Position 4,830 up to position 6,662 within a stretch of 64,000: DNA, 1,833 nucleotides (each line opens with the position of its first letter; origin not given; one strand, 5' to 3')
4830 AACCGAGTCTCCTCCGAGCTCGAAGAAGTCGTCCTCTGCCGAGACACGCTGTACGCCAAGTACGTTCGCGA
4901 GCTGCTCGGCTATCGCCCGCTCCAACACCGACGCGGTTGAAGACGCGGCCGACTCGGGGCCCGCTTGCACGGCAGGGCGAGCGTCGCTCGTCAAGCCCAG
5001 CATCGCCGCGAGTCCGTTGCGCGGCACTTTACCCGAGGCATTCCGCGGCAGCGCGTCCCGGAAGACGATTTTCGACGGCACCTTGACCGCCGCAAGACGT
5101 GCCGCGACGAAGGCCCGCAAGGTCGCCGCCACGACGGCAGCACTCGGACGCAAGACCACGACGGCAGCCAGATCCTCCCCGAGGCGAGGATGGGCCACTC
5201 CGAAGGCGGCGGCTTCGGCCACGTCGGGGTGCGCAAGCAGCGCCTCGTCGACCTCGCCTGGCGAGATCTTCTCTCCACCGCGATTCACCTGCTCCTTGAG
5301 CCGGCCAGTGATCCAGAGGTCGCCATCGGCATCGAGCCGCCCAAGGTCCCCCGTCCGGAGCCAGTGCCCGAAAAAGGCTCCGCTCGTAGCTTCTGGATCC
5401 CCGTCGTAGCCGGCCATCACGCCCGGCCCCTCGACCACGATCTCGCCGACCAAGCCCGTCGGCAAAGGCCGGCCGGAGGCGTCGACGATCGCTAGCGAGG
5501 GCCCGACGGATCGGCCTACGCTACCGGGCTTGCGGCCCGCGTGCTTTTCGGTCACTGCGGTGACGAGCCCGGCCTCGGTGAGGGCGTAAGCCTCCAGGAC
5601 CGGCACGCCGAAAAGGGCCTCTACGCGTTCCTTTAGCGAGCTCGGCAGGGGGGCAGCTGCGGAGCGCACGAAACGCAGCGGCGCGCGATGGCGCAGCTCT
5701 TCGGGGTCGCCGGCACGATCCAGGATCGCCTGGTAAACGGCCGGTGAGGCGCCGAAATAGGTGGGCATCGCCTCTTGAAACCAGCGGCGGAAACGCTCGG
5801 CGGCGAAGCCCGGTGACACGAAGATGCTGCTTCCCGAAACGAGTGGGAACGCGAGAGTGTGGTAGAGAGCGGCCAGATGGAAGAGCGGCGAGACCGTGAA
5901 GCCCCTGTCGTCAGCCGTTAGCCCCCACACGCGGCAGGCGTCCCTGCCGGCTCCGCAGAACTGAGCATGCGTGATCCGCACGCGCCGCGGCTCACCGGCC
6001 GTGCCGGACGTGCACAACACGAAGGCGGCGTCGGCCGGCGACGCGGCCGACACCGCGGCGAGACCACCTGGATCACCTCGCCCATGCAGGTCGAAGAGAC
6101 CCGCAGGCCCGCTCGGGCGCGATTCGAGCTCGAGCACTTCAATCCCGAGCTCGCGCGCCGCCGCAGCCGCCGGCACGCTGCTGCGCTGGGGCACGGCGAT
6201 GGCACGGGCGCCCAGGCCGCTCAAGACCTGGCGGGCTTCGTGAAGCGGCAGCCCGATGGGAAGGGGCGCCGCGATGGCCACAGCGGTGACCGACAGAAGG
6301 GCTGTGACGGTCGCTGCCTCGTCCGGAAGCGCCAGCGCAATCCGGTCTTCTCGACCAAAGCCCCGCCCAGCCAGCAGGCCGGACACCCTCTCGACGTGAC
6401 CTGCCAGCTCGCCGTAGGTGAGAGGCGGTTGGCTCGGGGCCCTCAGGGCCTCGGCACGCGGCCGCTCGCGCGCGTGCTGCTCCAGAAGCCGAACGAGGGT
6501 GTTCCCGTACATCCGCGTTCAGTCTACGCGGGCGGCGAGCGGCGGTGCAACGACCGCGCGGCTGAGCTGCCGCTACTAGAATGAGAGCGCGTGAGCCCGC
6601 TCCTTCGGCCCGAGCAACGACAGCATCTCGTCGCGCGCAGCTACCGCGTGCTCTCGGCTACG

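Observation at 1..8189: Cryptic NRPS-like (A-PCP-TE) glycoconjugate cluster with dedicated PPTase, two glycosyltransferases, methyltransferase and Wzm/Wzt-type ABC exporter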

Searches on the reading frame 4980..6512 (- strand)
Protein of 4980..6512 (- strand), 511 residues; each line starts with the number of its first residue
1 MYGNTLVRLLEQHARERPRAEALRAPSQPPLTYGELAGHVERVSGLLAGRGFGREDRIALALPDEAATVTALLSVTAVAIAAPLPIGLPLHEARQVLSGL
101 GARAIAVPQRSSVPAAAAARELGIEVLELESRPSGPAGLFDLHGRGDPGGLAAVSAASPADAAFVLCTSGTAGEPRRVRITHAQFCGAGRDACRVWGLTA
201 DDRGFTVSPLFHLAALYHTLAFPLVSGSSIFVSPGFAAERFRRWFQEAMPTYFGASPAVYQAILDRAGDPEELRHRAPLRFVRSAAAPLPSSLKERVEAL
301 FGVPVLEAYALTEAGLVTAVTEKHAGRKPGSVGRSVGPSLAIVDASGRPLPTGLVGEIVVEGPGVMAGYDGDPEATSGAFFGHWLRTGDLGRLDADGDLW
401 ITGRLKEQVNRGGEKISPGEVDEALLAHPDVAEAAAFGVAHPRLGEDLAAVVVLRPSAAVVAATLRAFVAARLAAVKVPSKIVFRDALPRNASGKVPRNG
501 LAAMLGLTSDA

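Call 24: search_solved_structures(query=window:4980-6512:-, max_evalue=1e-60, show_alignments=2)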
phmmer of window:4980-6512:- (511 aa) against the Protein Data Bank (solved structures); distinct sequences matched with E-value up to 1e-60: 3.
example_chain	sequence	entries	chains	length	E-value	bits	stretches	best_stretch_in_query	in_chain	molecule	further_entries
5ie0_A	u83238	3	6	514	3.5e-81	276.6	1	3-501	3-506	Oxalate--CoA ligase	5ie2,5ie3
6qjz_A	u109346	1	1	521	6.1e-80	272.5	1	4-501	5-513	oxalyl CoA-synthetase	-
8aff_A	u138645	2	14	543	1.3e-62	215.4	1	157-504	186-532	Oxalate--CoA ligase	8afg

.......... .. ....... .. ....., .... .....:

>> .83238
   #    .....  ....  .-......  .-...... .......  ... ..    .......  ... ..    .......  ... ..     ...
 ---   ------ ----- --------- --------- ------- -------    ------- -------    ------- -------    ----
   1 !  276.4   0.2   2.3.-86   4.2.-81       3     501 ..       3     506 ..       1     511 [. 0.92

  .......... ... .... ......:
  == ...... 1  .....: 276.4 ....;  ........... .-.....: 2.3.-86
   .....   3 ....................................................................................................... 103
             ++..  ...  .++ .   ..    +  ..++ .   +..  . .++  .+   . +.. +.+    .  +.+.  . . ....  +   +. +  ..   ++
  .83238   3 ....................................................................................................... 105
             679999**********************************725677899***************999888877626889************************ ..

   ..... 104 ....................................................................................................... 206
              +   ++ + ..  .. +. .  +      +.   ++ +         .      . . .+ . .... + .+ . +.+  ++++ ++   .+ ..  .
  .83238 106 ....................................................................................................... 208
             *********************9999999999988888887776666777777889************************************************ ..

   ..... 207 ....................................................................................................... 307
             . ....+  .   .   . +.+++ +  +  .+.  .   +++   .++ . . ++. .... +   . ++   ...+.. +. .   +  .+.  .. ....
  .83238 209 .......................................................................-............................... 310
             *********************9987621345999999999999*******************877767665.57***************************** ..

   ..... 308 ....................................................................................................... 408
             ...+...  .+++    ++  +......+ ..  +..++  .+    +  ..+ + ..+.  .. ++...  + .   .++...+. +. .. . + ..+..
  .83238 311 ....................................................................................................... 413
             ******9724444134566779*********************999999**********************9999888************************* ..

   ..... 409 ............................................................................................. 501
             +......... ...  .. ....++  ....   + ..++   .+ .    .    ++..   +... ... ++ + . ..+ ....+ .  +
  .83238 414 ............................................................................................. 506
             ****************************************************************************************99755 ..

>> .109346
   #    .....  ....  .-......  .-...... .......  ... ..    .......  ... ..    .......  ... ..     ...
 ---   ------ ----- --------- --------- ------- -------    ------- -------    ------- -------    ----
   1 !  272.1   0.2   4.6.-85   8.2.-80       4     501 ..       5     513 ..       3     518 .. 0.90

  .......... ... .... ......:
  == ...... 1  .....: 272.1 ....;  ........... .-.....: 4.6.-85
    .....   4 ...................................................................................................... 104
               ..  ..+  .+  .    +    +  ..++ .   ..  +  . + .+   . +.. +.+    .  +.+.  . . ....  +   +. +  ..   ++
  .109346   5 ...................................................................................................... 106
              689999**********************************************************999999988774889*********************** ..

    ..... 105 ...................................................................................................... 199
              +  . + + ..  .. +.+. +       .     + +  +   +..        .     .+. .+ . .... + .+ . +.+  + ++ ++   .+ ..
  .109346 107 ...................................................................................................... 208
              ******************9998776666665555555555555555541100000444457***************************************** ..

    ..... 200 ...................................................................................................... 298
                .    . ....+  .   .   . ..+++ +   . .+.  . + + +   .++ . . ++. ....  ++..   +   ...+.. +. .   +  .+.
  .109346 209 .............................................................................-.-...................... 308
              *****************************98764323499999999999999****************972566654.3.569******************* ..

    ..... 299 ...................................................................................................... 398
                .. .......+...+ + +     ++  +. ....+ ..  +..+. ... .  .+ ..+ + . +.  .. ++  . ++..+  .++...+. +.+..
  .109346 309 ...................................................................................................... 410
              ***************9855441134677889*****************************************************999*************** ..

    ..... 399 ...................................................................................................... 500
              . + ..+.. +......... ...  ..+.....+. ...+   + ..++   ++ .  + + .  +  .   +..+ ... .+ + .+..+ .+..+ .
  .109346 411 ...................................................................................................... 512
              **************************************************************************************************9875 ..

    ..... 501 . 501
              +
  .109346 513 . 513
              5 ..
